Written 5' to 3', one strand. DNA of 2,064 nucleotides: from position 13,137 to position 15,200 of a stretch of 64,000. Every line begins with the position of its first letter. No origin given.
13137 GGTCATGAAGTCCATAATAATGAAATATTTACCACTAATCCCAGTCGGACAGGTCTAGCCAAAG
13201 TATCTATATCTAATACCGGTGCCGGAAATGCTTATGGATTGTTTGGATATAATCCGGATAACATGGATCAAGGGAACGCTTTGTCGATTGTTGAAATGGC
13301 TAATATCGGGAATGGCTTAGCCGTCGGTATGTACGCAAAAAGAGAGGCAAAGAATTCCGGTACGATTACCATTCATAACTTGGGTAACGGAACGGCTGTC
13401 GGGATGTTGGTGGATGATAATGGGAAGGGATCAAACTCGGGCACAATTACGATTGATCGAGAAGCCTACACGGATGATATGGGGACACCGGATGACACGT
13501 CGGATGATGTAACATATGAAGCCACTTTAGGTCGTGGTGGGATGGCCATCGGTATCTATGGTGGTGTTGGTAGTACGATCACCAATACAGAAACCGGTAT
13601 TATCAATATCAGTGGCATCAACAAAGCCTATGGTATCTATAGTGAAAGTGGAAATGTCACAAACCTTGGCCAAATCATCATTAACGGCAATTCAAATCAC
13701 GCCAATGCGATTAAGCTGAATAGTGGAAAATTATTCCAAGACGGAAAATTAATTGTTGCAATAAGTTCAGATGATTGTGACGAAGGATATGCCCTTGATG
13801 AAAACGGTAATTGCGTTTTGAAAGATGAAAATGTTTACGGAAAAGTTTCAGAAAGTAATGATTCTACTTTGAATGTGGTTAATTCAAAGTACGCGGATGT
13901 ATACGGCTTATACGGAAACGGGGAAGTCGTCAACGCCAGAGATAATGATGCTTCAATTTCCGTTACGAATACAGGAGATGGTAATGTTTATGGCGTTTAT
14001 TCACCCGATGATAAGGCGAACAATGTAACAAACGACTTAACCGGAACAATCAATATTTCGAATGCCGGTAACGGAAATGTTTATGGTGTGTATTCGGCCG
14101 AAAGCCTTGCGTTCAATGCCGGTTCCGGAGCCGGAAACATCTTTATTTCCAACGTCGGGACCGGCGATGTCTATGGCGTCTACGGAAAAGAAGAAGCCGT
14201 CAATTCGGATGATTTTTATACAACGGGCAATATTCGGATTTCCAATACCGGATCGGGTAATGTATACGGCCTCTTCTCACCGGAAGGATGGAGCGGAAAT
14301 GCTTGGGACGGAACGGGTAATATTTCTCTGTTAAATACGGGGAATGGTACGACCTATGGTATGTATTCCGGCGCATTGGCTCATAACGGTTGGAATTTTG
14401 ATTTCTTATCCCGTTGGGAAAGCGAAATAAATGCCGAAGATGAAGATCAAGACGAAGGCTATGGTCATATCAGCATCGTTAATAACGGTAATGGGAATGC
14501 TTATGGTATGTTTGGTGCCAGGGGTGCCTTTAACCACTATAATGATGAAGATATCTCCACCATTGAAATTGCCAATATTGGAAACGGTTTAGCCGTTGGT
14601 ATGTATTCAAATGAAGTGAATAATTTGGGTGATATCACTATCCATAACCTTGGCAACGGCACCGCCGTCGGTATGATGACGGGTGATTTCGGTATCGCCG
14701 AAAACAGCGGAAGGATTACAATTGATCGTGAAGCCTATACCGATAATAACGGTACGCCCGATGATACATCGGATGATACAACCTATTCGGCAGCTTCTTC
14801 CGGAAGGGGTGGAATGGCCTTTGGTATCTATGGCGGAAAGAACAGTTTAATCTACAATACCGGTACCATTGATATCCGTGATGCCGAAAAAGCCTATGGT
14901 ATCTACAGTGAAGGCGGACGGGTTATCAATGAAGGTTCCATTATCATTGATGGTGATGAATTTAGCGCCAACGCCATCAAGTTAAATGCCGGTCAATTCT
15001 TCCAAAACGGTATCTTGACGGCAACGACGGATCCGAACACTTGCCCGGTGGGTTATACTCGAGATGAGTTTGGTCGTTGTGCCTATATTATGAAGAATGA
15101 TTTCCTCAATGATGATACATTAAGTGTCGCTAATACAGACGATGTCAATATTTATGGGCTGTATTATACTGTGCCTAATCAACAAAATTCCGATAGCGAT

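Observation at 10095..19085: Two-level repeat architecture: ~30-aa GNVYG units organised into six conserved super-repeats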

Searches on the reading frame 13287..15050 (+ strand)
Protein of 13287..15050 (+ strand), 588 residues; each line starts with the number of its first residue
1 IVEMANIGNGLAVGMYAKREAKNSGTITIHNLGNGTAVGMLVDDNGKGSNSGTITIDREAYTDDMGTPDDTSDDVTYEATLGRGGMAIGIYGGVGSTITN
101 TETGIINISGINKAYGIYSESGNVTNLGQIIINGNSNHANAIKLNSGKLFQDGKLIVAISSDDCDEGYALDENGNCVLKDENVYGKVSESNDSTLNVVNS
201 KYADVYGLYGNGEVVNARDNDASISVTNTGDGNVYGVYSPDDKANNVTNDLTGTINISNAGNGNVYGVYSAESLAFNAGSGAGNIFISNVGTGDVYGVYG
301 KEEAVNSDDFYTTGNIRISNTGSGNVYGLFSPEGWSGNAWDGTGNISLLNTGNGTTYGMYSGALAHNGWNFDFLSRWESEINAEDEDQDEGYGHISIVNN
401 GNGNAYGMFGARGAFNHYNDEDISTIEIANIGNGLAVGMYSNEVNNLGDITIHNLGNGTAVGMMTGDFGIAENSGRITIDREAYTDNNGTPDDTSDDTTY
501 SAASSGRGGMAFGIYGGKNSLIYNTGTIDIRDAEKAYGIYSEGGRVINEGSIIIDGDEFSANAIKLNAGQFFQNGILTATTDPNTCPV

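Call 37: search_solved_structures(query=A2, max_evalue=1)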
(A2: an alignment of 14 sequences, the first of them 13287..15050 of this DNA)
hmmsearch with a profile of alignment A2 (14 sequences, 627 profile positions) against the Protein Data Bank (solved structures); distinct sequences matched with E-value up to 1: 6.
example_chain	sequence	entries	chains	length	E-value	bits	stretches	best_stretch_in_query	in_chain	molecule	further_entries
5iby_A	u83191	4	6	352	0.035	15.7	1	119-218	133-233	Lipoate--protein ligase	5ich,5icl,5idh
1aqt_A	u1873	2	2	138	0.25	12.9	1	104-184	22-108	ATP SYNTHASE | ATP SYNTHASE DELTA CHAIN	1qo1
1bsh_A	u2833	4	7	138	0.25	12.9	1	104-184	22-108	PROTEIN (EPSILON SUBUNIT) | ATP SYNTHASE EPSILON SUBUNIT | ATP synthase epsilon chain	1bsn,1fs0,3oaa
5t4o_H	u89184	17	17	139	0.26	12.8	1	104-184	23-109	ATP synthase epsilon chain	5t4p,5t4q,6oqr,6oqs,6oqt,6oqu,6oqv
8dbw_H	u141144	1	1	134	0.27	12.8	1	104-183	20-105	ATP synthase epsilon chain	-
5ij6_A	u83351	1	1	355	0.46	12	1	119-202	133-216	Lipoate--protein ligase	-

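Call 42: predict_structure(alignment_id=A2)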
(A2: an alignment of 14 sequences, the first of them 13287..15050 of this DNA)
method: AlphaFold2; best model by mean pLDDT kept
length: 588 residues; sequences in the alignment: 14
mean_pLDDT: 86.7   pTM: 0.75
mean pLDDT of the five models: 86.7, 85.3, 85.3, 84.9, 84.1
residues with pLDDT >= 90: 346; 70-90: 166; 50-70: 57; < 50: 19
segments of 3 or more residues with pLDDT < 50: 135-139, 159-163, 165-167, 585-588
pLDDT, mean of each block of 10 residues (from residue 1): 92 95 97 94 96 94 86 87 85 93 90 85 85 56 71 63 47 54 79 81 85 91 90 94 92 96 96 93 97 97 93 94 96 95 93 94 91 61 56 93 94 89 91 95 96 95 97 97 86 85 83 97 97 92 96 74 84 87 47
secondary structure, 60 per line:
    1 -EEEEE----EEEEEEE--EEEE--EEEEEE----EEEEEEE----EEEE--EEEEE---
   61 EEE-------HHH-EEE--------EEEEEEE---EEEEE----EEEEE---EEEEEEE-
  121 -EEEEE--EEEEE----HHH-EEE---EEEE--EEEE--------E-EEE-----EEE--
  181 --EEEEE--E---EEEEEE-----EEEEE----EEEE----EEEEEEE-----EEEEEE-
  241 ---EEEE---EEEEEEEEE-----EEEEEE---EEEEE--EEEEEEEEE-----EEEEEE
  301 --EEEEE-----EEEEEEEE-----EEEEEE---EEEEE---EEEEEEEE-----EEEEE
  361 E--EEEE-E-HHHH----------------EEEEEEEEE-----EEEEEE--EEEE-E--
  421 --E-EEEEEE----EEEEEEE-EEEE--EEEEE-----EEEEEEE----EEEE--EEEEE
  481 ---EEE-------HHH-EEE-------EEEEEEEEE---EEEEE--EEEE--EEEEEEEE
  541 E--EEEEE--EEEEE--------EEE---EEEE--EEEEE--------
elements in order: E2-6 E11-17 E20-23 E26-31 E36-42 E47-50 E53-57 E61-63 E75-77 E86-92 E96-100 E105-109 E113-119 E122-126 E129-133 E142-144 E148-151 E154-157 E168-170 E176-178 E183-187 E194-199 E205-209 E214-217 E222-228 E234-239 E244-247 E251-259 E265-270 E274-278 E281-289 E295-300 E303-307 E313-320 E326-331 E335-339 E343-350 E356-361 E364-367 H371-374 E391-399 E405-410 E413-416 E425-430 E435-441 E443-446 E449-453 E459-465 E470-473 E476-480 E484-486 E498-500 E508-516 E520-524 E527-530 E533-541 E544-548 E551-555 E564-566 E570-573 E576-580

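Call 46: fold_search(model_id=the predicted structure, library=pdb)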
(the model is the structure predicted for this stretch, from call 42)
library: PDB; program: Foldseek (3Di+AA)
matches with E <= 10: 157; with E <= 0.001: 1
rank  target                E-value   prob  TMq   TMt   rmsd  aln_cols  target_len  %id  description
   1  9qe7                  2.4e-04  0.63  0.16  0.11  18.0       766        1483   14  Membrane-distal part of extracellular domain of the Fap2 autotransporter adhesin from Fusobacterium nucleatum ATCC23726 (released 2025-07-30)
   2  8egr_A                3.5e-03  0.91  0.29  0.28  14.3       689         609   12  Upper tail structure of Staphylococcus phage Andhra (released 2022-12-14)
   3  7ko9                  6.5e-03  0.18  0.13  0.14  17.3       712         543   11  Crystal structure of antigen 43 from uropathogenic Escherichia coli UTI89 (released 2022-03-09)
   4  7koh_C                1.0e-02  0.20  0.14  0.15  17.0       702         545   11  Crystal structure of antigen 43 from Escherichia coli EDL933 (released 2022-03-09)
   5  7koh_B                1.2e-02  0.16  0.14  0.14  16.8       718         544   12  Crystal structure of antigen 43 from Escherichia coli EDL933 (released 2022-03-09)
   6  1dab                  1.5e-02  0.41  0.21  0.22  16.9       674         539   10  The Structure of Bordetella Pertussis Virulence Factor P.69 Pertactin (released 1999-12-15)
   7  8egr_B                5.0e-02  0.25  0.22  0.21  16.2       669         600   11  Upper tail structure of Staphylococcus phage Andhra (released 2022-12-14)
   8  4kh3                  5.0e-02  0.12  0.14  0.17  18.2       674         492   11  Structure of a bacterial self-associating protein (released 2014-01-15)
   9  7koh_D                5.5e-02  0.12  0.15  0.15  17.4       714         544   12  Crystal structure of antigen 43 from Escherichia coli EDL933 (released 2022-03-09)
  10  5m5z_A                9.8e-02  0.07  0.14  0.12  24.4       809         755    9  Chaetomium thermophilum beta-1-3-glucanase (released 2017-05-17)
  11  9k4a_A                1.1e-01  0.12  0.17  0.16  18.6       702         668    9  Cryo-EM structure of depolymerase S2-4 from Klebsiella phage K64-1 (released 2026-03-25)
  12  7koh_A                1.4e-01  0.06  0.12  0.12  18.0       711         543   11  Crystal structure of antigen 43 from Escherichia coli EDL933 (released 2022-03-09)
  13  8c50_A                1.4e-01  0.11  0.15  0.19  15.9       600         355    8  Pontibacter korlensis curli subunit CsgA (released 2023-06-28)
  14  5uyt_A                2.0e-01  0.06  0.13  0.16  22.4       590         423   10  Crystal structure of ice binding protein from an Antarctic bacterium Flavobacteriaceae (released 2017-10-25)
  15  5uyt_B                2.2e-01  0.06  0.13  0.15  23.4       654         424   10  Crystal structure of ice binding protein from an Antarctic bacterium Flavobacteriaceae (released 2017-10-25)
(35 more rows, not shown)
